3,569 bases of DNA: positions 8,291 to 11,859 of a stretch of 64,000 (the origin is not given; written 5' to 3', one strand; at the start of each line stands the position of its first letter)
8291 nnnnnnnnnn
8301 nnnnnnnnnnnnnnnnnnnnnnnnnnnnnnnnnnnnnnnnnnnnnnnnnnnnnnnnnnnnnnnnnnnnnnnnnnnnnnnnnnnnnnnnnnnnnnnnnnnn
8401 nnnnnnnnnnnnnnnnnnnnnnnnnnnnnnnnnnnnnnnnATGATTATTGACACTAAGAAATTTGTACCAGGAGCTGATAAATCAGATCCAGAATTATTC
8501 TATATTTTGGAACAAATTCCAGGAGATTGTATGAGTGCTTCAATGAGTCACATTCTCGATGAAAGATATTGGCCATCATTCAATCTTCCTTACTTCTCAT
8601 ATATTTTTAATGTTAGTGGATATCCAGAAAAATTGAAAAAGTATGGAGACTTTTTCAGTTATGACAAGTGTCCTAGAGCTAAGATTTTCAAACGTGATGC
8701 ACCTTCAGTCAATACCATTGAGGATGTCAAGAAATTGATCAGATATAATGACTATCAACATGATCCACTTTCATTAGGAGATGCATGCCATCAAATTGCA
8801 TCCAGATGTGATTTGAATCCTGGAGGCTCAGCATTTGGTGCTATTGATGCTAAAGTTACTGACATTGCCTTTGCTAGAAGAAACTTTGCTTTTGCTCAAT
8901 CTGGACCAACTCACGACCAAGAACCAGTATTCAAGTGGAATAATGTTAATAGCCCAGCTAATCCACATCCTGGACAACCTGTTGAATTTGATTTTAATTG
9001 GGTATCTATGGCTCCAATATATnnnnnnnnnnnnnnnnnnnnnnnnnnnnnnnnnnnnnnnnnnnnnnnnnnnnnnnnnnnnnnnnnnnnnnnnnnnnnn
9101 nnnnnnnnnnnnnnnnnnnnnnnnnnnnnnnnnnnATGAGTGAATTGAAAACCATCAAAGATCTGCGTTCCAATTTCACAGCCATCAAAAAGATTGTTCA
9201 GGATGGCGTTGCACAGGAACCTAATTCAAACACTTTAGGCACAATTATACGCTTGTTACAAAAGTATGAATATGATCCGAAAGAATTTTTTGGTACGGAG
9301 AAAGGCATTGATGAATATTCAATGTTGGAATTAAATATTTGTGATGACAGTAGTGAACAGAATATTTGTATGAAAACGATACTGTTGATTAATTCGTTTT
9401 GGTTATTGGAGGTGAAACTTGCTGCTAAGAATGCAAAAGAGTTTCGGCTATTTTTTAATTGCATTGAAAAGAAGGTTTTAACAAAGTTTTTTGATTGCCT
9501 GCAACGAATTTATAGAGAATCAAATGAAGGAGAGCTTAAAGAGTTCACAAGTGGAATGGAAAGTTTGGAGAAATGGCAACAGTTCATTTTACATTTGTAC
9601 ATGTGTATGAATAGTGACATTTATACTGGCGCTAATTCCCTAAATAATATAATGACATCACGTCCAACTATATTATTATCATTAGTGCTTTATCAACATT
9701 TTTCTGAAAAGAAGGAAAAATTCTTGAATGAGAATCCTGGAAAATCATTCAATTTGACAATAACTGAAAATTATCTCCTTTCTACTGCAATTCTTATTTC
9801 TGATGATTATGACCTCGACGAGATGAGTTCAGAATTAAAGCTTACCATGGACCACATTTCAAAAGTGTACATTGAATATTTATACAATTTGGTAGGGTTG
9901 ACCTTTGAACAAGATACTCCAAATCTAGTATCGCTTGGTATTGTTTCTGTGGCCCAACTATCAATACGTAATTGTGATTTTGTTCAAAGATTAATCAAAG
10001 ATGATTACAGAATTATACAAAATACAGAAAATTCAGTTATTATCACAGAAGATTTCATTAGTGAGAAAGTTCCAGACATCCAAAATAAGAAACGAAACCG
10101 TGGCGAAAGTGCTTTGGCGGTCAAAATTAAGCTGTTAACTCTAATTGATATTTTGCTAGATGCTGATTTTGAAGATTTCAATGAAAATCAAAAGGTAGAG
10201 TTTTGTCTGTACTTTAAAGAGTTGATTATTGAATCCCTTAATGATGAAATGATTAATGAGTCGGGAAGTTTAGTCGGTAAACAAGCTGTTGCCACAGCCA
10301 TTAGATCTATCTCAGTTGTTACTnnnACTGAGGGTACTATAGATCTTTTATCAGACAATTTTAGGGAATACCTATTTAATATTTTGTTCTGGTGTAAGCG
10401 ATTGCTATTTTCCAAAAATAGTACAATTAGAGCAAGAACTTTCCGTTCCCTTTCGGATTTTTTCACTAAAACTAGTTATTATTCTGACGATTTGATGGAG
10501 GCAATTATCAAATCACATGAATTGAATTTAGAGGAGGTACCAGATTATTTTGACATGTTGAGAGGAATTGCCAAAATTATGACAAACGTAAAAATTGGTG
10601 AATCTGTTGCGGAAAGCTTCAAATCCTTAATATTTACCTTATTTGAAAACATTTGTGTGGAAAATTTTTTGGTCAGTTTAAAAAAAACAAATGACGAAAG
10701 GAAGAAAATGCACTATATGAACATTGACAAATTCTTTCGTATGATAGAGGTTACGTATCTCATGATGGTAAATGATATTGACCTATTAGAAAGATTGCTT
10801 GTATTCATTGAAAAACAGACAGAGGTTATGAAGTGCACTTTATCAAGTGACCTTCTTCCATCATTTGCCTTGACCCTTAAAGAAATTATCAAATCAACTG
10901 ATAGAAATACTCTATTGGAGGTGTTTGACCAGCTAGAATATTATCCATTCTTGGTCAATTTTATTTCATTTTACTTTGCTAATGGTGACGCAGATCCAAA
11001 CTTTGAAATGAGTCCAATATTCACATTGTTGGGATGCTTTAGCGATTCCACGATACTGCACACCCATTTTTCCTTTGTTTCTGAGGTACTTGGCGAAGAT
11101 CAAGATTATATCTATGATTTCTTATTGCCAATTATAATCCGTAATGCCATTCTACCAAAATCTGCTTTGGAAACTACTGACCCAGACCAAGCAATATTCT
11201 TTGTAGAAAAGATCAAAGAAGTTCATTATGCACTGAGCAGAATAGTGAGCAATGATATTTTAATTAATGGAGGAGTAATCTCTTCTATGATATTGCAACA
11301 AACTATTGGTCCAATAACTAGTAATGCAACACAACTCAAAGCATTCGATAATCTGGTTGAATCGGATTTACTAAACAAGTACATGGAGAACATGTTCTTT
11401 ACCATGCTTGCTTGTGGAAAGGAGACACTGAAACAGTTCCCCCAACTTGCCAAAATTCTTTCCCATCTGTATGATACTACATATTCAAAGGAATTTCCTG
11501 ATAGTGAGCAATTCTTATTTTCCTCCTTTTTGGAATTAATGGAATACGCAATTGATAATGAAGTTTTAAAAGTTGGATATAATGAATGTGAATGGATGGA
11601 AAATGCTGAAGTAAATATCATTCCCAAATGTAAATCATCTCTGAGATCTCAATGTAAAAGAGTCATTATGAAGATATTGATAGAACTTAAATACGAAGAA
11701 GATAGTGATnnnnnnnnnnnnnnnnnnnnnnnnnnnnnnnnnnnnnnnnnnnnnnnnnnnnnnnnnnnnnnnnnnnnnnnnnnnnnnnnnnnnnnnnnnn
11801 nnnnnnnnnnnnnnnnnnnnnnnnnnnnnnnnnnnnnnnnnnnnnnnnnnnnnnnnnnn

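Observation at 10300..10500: A single in-frame TAG separates two long ORFs that are co-linear in the same frame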

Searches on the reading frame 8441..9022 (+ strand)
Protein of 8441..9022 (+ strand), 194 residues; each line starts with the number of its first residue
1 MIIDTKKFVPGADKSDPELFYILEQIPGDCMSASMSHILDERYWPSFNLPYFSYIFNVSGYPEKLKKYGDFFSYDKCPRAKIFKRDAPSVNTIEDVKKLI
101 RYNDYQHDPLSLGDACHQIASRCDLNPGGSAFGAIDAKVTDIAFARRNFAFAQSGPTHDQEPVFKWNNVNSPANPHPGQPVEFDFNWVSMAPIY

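Call 4: search_protein_families(library=pfam, proteins=[window:8441-9022:+], max_evalue=0.1)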
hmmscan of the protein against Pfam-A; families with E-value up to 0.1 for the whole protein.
window:8441-9022:+ (194 aa): 1 family
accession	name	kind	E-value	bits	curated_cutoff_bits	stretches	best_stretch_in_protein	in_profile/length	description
PF04916.18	Phospholip_B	-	1.2e-67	229.1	27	1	1-190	295-487/487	Phospholipase B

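Call 78: find_encoding_contigs(protein=window:8441-9022:+, flank=6000, max_places=10)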
Protein window:8441-9022:+ (194 aa): 1 contig read that carries it; 1 place shown.
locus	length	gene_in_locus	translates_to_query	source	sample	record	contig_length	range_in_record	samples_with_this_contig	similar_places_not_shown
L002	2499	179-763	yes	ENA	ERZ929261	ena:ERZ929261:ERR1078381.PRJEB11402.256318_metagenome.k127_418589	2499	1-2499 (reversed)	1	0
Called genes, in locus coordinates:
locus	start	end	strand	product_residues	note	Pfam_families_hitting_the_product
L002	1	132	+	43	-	?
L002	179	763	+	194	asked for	PF04916:Phospholip_B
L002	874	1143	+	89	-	-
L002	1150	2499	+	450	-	?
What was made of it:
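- Tried and rejected: The PLB exon look-up returned only L002 again (call 78).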

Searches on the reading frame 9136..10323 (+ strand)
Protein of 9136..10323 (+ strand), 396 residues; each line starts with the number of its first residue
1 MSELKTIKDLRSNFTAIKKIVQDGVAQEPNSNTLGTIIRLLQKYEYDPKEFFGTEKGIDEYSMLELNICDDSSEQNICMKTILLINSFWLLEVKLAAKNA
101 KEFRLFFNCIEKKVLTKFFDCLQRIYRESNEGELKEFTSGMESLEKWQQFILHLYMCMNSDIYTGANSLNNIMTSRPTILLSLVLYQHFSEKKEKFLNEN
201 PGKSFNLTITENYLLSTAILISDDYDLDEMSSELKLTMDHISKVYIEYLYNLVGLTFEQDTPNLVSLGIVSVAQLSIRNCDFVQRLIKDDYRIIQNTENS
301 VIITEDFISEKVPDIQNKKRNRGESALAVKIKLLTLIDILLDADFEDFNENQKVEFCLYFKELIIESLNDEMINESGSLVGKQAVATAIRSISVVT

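Call 4: search_protein_families(library=pfam, proteins=[window:9136-10323:+], max_evalue=0.1)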
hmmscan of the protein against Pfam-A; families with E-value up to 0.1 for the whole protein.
window:9136-10323:+ (396 aa): 0 families

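Call 13: find_encoding_contigs(protein=window:9136-10323:+, flank=10000, max_places=6)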
Protein window:9136-10323:+ (396 aa): no gene with exactly this product is on record in the collection.

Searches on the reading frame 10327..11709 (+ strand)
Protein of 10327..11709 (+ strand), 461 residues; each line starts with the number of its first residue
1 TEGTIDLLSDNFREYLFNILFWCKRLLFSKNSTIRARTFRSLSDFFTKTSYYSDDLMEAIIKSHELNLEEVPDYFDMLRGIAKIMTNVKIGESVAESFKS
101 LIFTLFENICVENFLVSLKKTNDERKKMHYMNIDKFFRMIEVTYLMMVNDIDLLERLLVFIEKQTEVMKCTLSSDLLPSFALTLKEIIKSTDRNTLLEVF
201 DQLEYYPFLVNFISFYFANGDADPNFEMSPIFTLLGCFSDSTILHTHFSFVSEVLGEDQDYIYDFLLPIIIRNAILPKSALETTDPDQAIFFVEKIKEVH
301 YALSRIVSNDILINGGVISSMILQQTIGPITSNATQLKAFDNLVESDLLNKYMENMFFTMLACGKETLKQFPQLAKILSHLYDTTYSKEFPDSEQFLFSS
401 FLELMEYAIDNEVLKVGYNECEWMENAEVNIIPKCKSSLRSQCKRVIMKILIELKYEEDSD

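Call 4: search_protein_families(library=pfam, proteins=[window:10327-11709:+], max_evalue=0.1)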
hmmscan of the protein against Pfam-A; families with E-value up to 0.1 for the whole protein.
window:10327-11709:+ (461 aa): 0 families

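Call 7: find_homologous_proteins(query=window:10327-11709:+, max_evalue=0.001)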
Query window:10327-11709:+ (461 aa): 1 proteins with E <= 0.001 among 8000 candidates.
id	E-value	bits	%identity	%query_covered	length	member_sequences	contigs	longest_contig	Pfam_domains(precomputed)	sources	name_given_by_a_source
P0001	2.6e-201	688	100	68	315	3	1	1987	-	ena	-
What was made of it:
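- Tried and rejected: The C-half found only the identical cluster (call 7).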

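Call 9: find_encoding_contigs(protein=P0001, flank=10000, max_places=10)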
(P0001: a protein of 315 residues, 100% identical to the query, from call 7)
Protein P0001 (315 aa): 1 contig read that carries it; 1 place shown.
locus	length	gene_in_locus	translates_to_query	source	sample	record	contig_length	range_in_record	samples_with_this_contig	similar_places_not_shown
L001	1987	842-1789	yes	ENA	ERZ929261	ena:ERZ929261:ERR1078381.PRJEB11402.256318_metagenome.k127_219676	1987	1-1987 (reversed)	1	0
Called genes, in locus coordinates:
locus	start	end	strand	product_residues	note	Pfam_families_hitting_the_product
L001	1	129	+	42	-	?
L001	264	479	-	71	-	-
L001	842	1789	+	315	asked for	-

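Call 33: list_cluster_members(proteins=[P0002, P0003, P0004, P0005, P0006, P0007, P0001])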
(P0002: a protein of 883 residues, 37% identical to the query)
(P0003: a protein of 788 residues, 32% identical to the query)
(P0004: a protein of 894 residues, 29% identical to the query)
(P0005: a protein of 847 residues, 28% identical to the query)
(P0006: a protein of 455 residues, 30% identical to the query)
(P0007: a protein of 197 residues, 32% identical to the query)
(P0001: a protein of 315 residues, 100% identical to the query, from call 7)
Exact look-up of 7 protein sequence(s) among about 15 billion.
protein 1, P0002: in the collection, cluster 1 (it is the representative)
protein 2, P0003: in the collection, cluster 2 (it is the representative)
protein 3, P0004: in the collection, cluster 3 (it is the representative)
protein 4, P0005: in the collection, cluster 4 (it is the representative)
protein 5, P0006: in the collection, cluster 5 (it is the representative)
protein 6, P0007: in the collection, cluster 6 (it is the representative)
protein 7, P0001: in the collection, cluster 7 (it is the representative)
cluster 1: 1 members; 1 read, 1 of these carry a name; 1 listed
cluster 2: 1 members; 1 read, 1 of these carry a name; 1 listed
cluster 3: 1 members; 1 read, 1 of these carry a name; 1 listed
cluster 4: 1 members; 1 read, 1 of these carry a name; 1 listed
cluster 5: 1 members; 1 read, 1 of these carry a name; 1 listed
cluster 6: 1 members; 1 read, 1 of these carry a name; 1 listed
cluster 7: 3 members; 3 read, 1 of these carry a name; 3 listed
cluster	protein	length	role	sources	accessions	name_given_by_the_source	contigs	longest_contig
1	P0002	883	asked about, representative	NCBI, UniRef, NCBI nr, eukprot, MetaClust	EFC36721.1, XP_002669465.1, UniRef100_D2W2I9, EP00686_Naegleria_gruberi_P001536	hypothetical protein NAEGRDRAFT_82145 [Naegleria gruberi] | Uncharacterized protein n=1 Tax=Naegleria gruberi TaxID=5762 RepID=D2W2I9_NAEGR | uncharacterized protein NAEGRDRAFT_82145 [Naegleria gruberi]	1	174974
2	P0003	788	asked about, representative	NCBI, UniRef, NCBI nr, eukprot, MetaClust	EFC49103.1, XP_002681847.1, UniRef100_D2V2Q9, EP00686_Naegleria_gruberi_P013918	predicted protein [Naegleria gruberi] | Predicted protein n=1 Tax=Naegleria gruberi TaxID=5762 RepID=D2V2Q9_NAEGR | uncharacterized protein NAEGRDRAFT_63085 [Naegleria gruberi]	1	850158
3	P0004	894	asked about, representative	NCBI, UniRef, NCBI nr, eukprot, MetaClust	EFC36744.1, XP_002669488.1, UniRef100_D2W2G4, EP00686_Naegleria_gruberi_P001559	predicted protein [Naegleria gruberi] | Predicted protein n=1 Tax=Naegleria gruberi TaxID=5762 RepID=D2W2G4_NAEGR | uncharacterized protein NAEGRDRAFT_75579 [Naegleria gruberi]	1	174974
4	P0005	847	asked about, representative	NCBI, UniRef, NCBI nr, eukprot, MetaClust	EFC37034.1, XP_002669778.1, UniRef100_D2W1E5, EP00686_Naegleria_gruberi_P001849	predicted protein [Naegleria gruberi] | Predicted protein n=1 Tax=Naegleria gruberi TaxID=5762 RepID=D2W1E5_NAEGR | uncharacterized protein NAEGRDRAFT_75188 [Naegleria gruberi]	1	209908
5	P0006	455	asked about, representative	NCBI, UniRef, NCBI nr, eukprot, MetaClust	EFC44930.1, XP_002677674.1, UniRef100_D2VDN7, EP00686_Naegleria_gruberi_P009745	predicted protein [Naegleria gruberi] | Predicted protein n=1 Tax=Naegleria gruberi TaxID=5762 RepID=D2VDN7_NAEGR | uncharacterized protein NAEGRDRAFT_66984 [Naegleria gruberi]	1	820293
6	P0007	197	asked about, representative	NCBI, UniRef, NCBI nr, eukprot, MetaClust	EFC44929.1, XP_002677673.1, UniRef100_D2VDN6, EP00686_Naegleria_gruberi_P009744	predicted protein [Naegleria gruberi] | Predicted protein n=1 Tax=Naegleria gruberi TaxID=5762 RepID=D2VDN6_NAEGR | uncharacterized protein NAEGRDRAFT_66983 [Naegleria gruberi]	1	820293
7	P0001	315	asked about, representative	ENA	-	-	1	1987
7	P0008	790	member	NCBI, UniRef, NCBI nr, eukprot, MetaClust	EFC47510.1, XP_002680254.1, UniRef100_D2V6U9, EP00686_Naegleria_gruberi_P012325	predicted protein [Naegleria gruberi] | Predicted protein n=1 Tax=Naegleria gruberi TaxID=5762 RepID=D2V6U9_NAEGR | uncharacterized protein NAEGRDRAFT_47133 [Naegleria gruberi]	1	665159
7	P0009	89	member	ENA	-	-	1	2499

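Call 35: find_encoding_contigs(protein=P0008, flank=3000, max_places=4)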
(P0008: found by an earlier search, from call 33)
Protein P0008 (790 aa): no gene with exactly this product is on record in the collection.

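Call 36: find_encoding_contigs(protein=P0009, flank=5000, max_places=4)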
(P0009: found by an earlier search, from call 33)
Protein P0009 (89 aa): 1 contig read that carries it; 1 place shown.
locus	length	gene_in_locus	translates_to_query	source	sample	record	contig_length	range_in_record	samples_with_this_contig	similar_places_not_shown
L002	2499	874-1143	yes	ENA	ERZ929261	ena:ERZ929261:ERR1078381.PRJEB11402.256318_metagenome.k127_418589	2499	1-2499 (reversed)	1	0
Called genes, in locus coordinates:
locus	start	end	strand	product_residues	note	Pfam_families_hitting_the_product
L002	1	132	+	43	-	?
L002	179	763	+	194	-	PF04916:Phospholip_B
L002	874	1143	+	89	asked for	-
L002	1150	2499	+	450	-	?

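Call 63: find_homologous_proteins(query=L002:1150-2499:+, max_evalue=0.001)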
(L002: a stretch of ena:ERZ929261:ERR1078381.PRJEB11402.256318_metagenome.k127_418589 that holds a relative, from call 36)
Query L002:1150-2499:+: 7188 candidates shared short words with the query, none scored E <= 0.001.

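Call 64: find_related_loci(query=L002:1150-2499:+, collection=metagenome_contigs, flank=3000)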
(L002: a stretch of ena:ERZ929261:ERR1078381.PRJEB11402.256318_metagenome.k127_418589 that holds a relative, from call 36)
Query L002:1150-2499:+ (450 aa) in metagenome_contigs; peptide patterns used: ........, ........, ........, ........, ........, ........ (x = any residue, [..] = any of these).
103 stretches matched a pattern, but none encodes a relative of the query by tblastn (E <= 1e-3).
